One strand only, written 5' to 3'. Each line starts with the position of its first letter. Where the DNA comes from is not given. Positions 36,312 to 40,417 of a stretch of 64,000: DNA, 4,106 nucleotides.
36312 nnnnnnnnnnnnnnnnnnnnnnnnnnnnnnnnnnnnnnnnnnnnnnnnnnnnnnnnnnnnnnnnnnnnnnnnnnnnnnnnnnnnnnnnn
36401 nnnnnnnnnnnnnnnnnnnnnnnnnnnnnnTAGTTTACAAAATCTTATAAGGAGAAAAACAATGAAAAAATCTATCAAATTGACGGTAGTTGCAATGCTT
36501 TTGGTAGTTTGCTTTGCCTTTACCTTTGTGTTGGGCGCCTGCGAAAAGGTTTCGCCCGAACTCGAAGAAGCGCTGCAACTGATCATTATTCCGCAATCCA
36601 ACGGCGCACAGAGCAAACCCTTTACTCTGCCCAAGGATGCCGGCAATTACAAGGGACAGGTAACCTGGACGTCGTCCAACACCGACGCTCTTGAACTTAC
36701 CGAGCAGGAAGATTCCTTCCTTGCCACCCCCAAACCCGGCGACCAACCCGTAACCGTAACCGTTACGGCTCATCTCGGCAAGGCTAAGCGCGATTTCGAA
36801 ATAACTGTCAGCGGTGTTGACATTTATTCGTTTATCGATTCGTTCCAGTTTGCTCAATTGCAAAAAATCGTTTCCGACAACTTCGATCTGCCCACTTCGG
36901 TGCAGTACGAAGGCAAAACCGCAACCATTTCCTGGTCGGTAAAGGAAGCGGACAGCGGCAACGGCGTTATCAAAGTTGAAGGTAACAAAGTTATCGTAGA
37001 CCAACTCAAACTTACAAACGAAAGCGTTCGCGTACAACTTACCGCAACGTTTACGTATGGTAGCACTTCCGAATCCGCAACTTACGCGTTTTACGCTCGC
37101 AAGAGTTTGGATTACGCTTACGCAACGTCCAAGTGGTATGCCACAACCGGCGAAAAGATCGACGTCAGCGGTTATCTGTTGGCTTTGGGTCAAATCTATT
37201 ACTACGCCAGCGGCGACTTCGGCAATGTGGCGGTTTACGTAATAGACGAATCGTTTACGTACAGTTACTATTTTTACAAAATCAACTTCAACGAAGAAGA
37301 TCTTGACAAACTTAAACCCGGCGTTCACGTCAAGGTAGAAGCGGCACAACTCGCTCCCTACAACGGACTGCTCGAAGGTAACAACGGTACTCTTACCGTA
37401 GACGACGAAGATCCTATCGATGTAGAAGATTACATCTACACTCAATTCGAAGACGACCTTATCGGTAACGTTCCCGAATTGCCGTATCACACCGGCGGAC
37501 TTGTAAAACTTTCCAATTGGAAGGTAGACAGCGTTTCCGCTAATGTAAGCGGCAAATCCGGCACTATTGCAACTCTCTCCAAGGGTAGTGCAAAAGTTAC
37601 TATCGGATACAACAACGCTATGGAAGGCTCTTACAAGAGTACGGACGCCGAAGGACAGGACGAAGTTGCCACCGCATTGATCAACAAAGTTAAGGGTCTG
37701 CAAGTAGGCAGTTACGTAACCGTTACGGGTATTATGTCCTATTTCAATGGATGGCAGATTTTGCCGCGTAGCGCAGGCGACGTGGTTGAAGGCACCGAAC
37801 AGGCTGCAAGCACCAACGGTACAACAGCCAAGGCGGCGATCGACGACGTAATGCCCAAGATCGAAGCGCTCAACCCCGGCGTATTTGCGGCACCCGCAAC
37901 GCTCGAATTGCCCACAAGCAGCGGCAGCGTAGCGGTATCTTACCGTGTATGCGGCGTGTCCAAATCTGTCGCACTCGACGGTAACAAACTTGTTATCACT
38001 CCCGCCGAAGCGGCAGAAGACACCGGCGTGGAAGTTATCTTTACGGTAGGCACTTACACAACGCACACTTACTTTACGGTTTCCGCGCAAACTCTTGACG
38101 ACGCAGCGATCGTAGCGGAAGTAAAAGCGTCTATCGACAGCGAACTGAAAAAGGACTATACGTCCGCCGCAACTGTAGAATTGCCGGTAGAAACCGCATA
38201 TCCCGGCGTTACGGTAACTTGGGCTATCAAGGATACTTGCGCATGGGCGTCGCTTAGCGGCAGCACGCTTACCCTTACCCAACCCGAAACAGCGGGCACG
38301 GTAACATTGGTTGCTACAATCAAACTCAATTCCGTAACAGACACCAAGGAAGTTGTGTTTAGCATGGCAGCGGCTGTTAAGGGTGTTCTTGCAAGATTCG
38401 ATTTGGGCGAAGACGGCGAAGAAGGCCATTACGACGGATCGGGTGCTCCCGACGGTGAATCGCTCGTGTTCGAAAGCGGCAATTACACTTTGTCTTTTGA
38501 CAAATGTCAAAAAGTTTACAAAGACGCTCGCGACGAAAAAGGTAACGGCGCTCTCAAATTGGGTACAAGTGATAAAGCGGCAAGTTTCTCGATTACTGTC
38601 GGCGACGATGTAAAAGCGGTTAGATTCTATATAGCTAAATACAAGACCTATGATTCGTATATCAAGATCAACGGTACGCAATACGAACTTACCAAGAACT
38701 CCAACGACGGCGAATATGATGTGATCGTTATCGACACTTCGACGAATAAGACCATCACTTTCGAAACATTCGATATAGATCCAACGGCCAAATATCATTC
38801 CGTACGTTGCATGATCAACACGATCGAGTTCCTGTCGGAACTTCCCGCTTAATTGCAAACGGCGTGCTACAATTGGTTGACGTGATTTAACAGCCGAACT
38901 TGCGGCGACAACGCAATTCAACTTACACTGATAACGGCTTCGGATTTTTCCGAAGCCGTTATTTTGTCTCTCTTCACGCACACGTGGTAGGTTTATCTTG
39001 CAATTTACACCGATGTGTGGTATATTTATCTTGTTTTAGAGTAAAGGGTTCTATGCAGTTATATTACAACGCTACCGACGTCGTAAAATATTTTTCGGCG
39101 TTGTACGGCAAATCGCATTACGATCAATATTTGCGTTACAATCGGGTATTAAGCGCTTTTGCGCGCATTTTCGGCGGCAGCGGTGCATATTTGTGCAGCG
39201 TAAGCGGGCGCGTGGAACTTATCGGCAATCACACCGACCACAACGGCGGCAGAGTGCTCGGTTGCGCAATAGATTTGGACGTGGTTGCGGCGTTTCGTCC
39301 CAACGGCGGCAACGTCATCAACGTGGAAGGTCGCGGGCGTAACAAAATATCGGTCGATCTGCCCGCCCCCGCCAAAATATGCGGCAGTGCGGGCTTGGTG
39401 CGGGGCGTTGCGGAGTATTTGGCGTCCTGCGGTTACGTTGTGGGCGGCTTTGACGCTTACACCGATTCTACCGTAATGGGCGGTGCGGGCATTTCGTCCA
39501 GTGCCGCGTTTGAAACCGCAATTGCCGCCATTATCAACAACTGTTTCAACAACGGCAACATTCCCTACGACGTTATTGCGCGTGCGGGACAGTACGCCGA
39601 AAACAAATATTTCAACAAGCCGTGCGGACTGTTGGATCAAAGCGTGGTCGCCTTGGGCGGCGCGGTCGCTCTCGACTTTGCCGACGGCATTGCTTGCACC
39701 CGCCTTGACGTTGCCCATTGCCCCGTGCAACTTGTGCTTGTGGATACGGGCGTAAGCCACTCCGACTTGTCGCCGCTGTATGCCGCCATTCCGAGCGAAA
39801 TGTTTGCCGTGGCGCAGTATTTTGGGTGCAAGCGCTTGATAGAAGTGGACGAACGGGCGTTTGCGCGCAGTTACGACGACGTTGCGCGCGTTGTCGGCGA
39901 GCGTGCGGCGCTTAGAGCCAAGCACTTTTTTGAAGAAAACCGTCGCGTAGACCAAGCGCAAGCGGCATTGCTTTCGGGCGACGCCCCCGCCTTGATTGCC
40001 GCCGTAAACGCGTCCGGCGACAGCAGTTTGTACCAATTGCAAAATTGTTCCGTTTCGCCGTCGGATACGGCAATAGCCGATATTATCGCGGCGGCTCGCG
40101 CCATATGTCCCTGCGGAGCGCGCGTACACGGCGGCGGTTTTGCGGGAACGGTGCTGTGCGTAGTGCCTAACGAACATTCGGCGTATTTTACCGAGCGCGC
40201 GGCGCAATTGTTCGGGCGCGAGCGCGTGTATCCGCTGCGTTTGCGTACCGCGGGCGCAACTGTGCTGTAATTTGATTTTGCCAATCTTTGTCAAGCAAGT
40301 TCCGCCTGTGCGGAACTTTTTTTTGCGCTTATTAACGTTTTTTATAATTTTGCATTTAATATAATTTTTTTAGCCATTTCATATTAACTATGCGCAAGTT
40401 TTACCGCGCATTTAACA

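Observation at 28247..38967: Operon joining a CUT1-type ABC importer to a staphylococcal-nuclease lipoprotein, an OB-fold/Ig-repeat giant lipoprotein and two unknown membrane proteins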

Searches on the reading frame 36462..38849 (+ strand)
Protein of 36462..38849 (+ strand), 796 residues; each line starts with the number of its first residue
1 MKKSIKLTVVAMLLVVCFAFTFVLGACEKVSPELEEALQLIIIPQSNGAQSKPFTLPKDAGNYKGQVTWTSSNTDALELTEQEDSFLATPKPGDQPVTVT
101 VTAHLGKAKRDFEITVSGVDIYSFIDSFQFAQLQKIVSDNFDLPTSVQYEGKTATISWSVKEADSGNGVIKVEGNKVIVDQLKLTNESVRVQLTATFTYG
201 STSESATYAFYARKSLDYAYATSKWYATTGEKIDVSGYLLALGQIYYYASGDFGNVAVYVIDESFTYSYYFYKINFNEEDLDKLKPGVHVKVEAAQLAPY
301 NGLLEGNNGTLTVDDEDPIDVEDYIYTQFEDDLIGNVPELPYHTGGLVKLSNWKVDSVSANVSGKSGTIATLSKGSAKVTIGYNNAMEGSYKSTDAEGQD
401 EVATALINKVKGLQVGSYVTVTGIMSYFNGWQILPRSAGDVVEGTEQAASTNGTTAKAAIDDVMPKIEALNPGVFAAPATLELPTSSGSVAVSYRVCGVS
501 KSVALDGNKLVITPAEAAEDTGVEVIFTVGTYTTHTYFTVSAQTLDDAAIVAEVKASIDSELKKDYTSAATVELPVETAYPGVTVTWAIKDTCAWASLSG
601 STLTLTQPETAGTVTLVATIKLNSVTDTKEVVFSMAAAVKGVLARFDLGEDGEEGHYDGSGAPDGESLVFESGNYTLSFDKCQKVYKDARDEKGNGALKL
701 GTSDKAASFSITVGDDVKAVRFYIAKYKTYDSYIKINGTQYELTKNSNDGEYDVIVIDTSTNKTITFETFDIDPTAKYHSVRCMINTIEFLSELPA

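Call 4: search_protein_families(library=pfam, proteins=[window:36462-38849:+], max_evalue=0.1)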
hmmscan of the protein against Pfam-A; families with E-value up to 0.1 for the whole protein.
window:36462-38849:+ (796 aa): 1 family
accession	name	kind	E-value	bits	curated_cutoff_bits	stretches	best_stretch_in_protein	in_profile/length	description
PF20578.4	aBig_2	-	1.2e-11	44.7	27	3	51-116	22-86/89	Atrophied bacterial Ig domain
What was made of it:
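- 36462..38852 (+): g8: 796-aa lipoprotein. Lipobox Cys27, aBig_2 repeats 1-2 (32-212), OB barrel 1 (218-315), OB barrel 2 (321-443), aBig_2 repeats 3-4 (452-635), C-terminal beta-sandwich (642-791). aBig_2 1.2e-11 (call 4).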

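Call 5: search_protein_families(library=ncbifam, proteins=[window:36462-38849:+], max_evalue=0.1)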
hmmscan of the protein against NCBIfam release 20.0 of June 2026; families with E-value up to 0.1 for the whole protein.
window:36462-38849:+ (796 aa): 1 family
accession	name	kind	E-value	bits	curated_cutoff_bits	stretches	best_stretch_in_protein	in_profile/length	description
NF001790.0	PRK00517.3-3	equivalog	0.0005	19.5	269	1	468-568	114-213/262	50S ribosomal protein L11 methyltransferase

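Call 16: search_solved_structures(query=window:36462-38849:+, max_evalue=1)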
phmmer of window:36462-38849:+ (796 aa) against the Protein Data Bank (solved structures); distinct sequences matched with E-value up to 1: 2.
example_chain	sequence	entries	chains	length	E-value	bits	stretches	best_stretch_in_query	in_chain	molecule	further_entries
2mh4_A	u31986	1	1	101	0.051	15.1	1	62-115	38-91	LigB-like protein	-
2n7s_A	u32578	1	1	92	0.066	14.7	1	62-115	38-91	Ig-like repeat domain protein 1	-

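Call 29: find_homologous_proteins(query=window:36462-38849:+, max_evalue=0.001)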
Query window:36462-38849:+ (796 aa): 78 proteins with E <= 0.001 among 8000 candidates.
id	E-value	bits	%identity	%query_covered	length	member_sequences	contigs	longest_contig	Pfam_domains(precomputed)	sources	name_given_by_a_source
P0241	0.0e+0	1717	97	100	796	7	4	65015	PF20578.5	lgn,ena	-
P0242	4.6e-150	520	37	76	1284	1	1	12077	PF20578.5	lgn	-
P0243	1.9e-98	349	35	79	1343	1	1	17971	PF20578.5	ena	-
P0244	2.0e-90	322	33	83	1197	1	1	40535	PF20578.5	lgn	-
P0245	5.3e-86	308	35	79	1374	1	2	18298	PF20578.5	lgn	-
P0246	9.2e-86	307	35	79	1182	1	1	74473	PF20578.5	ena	-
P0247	4.2e-84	301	35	79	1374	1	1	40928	PF01336.32,PF20578.5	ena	-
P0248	7.0e-84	301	35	79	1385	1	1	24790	PF20578.5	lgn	-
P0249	1.7e-81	293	32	84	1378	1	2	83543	PF01336.32,PF20578.5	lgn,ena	-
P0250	7.1e-81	291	33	80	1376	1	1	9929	PF20578.5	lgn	-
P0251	1.8e-80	289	32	84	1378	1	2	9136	PF01336.32,PF20578.5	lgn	-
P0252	3.1e-80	289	32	84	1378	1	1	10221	PF01336.32,PF20578.5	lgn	-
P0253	3.8e-80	288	32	84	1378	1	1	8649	PF01336.32,PF20578.5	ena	-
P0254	5.6e-80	288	32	84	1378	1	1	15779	PF01336.32,PF20578.5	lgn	-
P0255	6.0e-80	288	32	84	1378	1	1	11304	PF01336.32,PF20578.5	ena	-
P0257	9.0e-80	287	33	84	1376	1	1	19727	PF01336.32,PF20578.5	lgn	-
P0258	1.3e-79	287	33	84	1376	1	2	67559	PF01336.32,PF20578.5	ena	-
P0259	1.4e-79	286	32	84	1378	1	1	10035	PF01336.32,PF20578.5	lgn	-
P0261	1.6e-79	286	32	84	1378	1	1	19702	PF01336.32,PF20578.5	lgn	-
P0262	1.8e-79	286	32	84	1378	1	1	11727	PF01336.32,PF20578.5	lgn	-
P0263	1.8e-79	286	32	84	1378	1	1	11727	PF01336.32,PF20578.5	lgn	-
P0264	1.8e-79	286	32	84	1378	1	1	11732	PF01336.32,PF20578.5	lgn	-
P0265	2.0e-79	286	32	84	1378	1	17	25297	PF01336.32,PF20578.5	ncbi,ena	-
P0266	3.6e-79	285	32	84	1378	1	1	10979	PF01336.32,PF20578.5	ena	-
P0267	3.7e-79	285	33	84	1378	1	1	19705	PF01336.32,PF20578.5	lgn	-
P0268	5.7e-79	284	32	84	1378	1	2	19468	PF01336.32,PF20578.5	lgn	-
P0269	7.7e-79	284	32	84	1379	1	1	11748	PF01336.32,PF20578.5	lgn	-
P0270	1.2e-78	283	32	84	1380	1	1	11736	PF01336.32,PF20578.5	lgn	-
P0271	1.4e-78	283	32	84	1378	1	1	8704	PF01336.32,PF20578.5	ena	-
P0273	2.3e-78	282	33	80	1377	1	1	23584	PF01336.32,PF20578.5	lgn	-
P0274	2.5e-78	282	33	80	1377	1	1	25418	PF01336.32,PF20578.5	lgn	-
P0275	2.6e-78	282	32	84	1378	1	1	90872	PF01336.32,PF20578.5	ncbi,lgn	-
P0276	3.0e-78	282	33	84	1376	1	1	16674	PF01336.32,PF20578.5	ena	-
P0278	3.8e-78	282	33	84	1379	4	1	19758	PF01336.32,PF20578.5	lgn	-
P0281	5.4e-78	281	33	80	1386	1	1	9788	PF01336.32,PF20578.5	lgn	-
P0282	7.8e-78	281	32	84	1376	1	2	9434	PF01336.32,PF20578.5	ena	-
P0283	7.8e-78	281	32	84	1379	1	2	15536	PF01336.32,PF20578.5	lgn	-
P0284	8.1e-78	281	32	84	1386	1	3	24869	PF01336.32,PF20578.5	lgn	-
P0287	1.8e-77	279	32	84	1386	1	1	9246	PF01336.32,PF20578.5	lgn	-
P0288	2.2e-77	279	32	84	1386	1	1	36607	PF01336.32,PF20578.5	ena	-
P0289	2.3e-77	279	32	84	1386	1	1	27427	PF01336.32,PF20578.5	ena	-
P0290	2.4e-77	279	32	84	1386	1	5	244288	PF01336.32,PF20578.5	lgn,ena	-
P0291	3.3e-77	279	33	84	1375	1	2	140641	PF01336.32,PF20578.5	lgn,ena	-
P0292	3.6e-77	279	32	84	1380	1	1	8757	PF01336.32,PF20578.5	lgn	-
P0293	4.0e-77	278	33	84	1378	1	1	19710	PF01336.32,PF20578.5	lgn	-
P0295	4.2e-77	278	32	84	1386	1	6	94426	PF01336.32,PF20578.5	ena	-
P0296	5.3e-77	278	32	84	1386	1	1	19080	PF01336.32,PF20578.5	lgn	-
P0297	5.7e-77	278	32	84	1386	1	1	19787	PF01336.32,PF20578.5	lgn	-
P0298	5.8e-77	278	32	84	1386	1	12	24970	PF01336.32,PF20578.5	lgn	-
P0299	6.1e-77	278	32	84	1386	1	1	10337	PF01336.32,PF20578.5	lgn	-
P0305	1.5e-76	276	33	80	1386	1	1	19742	PF01336.32,PF20578.5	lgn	-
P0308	6.2e-75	271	34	80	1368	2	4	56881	PF01336.32,PF20578.5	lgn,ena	-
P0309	8.1e-74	267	33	77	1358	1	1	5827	PF01336.32,PF20578.5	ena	-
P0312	4.9e-71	258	30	77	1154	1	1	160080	PF01336.32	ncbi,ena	-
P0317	5.5e-63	232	30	80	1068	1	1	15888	PF01336.32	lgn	-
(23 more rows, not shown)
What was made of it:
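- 36462..38852 (+): Precomputed PF01336 in most homologues (call 29).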

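Call 42: predict_structure(alignment_id=A4)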
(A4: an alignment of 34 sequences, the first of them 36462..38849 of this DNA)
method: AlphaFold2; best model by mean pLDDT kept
length: 796 residues; sequences in the alignment: 34
mean_pLDDT: 87.1   pTM: 0.61
mean pLDDT of the five models: 87.1, 86.1, 85.7, 85.4, 85.3
residues with pLDDT >= 90: 412; 70-90: 323; 50-70: 49; < 50: 12
segments of 3 or more residues with pLDDT < 50: 1-3, 20-28
pLDDT, mean of each block of 10 residues (from residue 1): 53 57 47 85 85 89 88 91 91 86 91 89 90 87 91 90 68 86 77 92 92 85 87 92 76 79 92 86 90 86 80 93 91 94 92 95 84 95 82 69 92 96 91 94 94 96 90 82 95 92 91 86 95 94 87 86 86 88 91 89 87 93 94 79 88 81 86 89 91 92 91 93 92 93 91 93 94 73 94 80
secondary structure, 60 per line:
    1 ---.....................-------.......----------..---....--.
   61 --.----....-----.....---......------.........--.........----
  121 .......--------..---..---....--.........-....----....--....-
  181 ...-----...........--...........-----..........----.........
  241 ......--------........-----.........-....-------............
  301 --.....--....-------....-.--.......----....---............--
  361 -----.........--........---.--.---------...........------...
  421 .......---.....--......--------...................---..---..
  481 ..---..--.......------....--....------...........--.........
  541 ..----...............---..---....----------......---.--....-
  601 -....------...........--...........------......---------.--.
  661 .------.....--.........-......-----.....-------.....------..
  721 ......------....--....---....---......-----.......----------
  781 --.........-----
elements in order (helices of 4 or more, strands of 3 or more residues): H4-24 H32-38 E54-57 E68-71 E77-81 E85-90 E97-105 E108-116 H121-127 E146-149 E152-160 H162-165 E170-173 E176-179 E189-199 E202-212 H218-227 E232-246 E255-262 E268-276 H278-281 E289-300 E303-307 E310-313 H321-324 H329-335 H340-343 E347-358 E366-374 E377-384 H401-411 E418-427 E431-435 E441-443 H452-470 E479-482 E490-496 E503-506 E509-512 E519-529 E532-542 H547-561 E570-573 E584-589 E596-599 E602-605 E612-622 E625-635 E642-647 E668-672 E675-683 E685-690 E696-700 E708-712 E719-726 E733-736 E739-742 E753-758 E764-770 E783-791
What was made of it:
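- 36462..38852 (+): AF2 model with pLDDT 87 and secondary-structure order (call 42).
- On Nucleic-acid-binding OB fold (PF01336-like) in g8: The AF2 secondary-structure order for 218-315 and 321-443 fits this pattern at pLDDT 87 (call 42).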

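Call 44: fold_search(model_id=the predicted structure, library=pdb)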
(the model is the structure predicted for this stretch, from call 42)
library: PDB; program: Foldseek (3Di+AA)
matches with E <= 10: 1690; with E <= 0.001: 195
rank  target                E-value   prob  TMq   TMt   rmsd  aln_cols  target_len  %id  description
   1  9g93_A                3.5e-10  1.00  0.12  0.16  39.2       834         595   10  CryoET structure of the in vitro grown Bacillus anthracis Sap S-layer (released 2024-12-18)
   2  5dzv_A                4.1e-10  1.00  0.11  0.15  43.3       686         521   10  Protocadherin alpha 7 extracellular cadherin domains 1-5 (released 2016-05-04)
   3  6vg4_A                4.9e-10  1.00  0.12  0.14  43.5       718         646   10  Human protocadherin 10 ectodomain (released 2020-03-11)
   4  6vg1_A                4.9e-10  1.00  0.10  0.12  52.8       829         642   10  xenopus protocadherin 8.1 EC1-6 (released 2020-03-11)
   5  9ba5_A                7.7e-10  1.00  0.12  0.16  31.8       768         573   10  Cross-linked Contactin 2 Ig1-Ig6 (released 2024-07-17)
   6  8k53_A                9.9e-10  1.00  0.10  0.10  39.7       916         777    8  Structure of the Dimeric Human CNTN2 Ig 1-6-FNIII 1-2 Domain in an Asymmetric State (released 2023-12-06)
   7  3b43                  1.1e-09  1.00  0.13  0.17  40.9       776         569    9  I-band fragment I65-I70 from titin (released 2008-01-22)
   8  8k3j_A                6.4e-09  1.00  0.13  0.16  32.3       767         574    8  Structure of human CNTN2 immunoglobulin domains 1-6 homo-dimer (released 2024-07-17)
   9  8a0y_A                1.0e-08  1.00  0.14  0.17  31.1       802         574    9  Crystal structure of mouse contactin 2 immunoglobulin domains (released 2023-11-01)
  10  7r5k_10               1.0e-08  1.00  0.11  0.06  38.8       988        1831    8  Human nuclear pore complex (constricted) (released 2022-06-22)
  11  6qx4_B                1.8e-08  1.00  0.11  0.14  31.2       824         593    9  Structure of the Bacillus anthracis Sap S-layer assembly domain (released 2019-07-31)
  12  5ho0                  2.1e-08  1.00  0.14  0.14  31.4       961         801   10  Crystal structure of AbnA (closed conformation), a GH43 extracellular arabinanase from Geobacillus stearothermophilus (released 2017-02-01)
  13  4aq1_C                2.2e-08  1.00  0.11  0.14  42.1       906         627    9  Structure of the SbsB S-layer protein of Geobacillus stearothermophilus PV72p2 in complex with nanobody KB6 (released 2012-06-13)
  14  9hcj_10               2.3e-08  1.00  0.13  0.07  30.4       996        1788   10  D. discoideum nuclear pore complex (released 2024-12-25)
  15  7ol2_A                2.7e-08  1.00  0.15  0.19  31.1       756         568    9  Crystal structure of mouse contactin 1 immunoglobulin domains (released 2022-12-14)
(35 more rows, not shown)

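Call 90: find_encoding_contigs(protein=P0241, flank=10000, max_places=4)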
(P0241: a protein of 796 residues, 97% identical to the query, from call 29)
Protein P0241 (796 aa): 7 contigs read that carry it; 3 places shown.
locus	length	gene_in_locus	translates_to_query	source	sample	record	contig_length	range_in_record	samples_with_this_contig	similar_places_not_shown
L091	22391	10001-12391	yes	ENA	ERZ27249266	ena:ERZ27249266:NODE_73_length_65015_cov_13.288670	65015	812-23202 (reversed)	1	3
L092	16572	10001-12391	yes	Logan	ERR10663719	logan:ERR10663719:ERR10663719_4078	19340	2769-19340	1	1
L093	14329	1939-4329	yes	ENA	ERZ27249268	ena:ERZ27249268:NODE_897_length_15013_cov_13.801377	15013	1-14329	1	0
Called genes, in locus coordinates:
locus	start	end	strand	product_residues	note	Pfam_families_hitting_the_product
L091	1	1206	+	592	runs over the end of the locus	PF13522:GATase_6, PF13537:GATase_7, PF01380:SIS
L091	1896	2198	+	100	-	-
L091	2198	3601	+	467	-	-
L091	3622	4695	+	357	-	PF00005:ABC_tran, PF17850:CysA_C_terminal (weak), PF17912:OB_MalK (faint)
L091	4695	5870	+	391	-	PF00528:BPD_transp_1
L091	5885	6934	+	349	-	PF00528:BPD_transp_1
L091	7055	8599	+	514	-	PF01547:SBP_bac_1 (weak), PF13416:SBP_bac_8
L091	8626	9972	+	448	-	PF00565:SNase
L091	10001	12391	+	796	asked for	PF20578:aBig_2 (faint)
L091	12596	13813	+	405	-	PF10509:GalKase_gal_bdg, PF00288:GHMP_kinases_N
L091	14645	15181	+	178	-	PF12844:HTH_19, PF13560:HTH_31, PF01381:HTH_3, PF07883:Cupin_2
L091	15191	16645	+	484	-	PF00005:ABC_tran, PF08402:TOBE_2 (weak)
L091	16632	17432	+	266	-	PF00528:BPD_transp_1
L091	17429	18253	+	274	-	PF00528:BPD_transp_1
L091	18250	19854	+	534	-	PF13416:SBP_bac_8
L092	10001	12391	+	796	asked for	PF20578:aBig_2 (faint)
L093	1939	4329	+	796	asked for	PF20578:aBig_2 (faint)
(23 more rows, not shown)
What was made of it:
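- Checked: An independent gene caller gave lengths of 100, 467, 357, 391, 349, 514, 448 and 796 aa in a 97%-identical relative (call 90), so g5 and g7 differ by 1-2 residues.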

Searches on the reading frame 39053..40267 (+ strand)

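Call 34: search_protein_families(library=pfam, proteins=[window:39053-40267:+], max_evalue=0.00001)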
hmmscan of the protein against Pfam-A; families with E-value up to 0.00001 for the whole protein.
window:39053-40267:+ (405 aa): 2 families
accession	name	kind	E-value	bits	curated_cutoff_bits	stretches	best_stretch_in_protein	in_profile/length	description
PF10509.15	GalKase_gal_bdg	-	2.8e-18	65.7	23.1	1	35-83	2-49/49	Galactokinase galactose-binding signature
PF00288.32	GHMP_kinases_N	-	2.1e-12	47.5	22.3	1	115-203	2-87/87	GHMP kinases N terminal domain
